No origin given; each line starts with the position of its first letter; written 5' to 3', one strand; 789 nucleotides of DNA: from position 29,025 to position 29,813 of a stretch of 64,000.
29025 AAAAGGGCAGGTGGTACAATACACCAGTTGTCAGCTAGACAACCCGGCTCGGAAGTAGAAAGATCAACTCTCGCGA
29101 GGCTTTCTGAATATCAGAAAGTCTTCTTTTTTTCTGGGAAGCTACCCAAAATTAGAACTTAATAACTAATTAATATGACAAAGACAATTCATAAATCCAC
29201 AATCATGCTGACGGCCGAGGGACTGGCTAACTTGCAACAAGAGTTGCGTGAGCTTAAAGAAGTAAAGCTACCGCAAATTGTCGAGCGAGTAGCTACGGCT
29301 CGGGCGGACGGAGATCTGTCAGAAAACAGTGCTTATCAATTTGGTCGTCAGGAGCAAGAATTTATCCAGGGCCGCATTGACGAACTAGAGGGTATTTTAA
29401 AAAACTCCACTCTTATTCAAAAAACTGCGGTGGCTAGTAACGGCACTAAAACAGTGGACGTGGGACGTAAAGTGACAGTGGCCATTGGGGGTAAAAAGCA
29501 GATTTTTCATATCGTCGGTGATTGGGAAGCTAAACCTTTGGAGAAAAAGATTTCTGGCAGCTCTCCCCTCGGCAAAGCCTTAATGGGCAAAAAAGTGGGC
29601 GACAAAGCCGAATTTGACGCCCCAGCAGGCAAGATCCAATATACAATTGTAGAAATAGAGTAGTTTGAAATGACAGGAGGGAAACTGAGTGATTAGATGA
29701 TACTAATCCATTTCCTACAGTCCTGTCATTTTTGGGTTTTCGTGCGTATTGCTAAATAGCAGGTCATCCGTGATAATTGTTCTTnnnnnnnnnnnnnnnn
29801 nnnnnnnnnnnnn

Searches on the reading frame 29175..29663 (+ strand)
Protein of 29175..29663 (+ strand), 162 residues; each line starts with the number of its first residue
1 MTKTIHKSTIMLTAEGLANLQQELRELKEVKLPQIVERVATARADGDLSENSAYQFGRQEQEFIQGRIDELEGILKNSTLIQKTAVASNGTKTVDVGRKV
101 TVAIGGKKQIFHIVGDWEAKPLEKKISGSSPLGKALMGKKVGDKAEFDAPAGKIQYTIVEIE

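Call 47: search_protein_families(library=pfam, max_evalue=0.01, proteins=[window:29175-29663:+])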
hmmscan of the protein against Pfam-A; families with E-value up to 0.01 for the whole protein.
window:29175-29663:+ (162 aa): 2 families
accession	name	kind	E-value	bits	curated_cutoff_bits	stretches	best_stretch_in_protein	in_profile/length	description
PF03449.20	GreA_GreB_N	-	8e-25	87.3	24.5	1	10-78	1-69/71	Transcription elongation factor, N-terminal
PF01272.25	GreA_GreB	-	1e-22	80.3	26.9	1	91-162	3-76/77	Transcription elongation factor, GreA/GreB, C-term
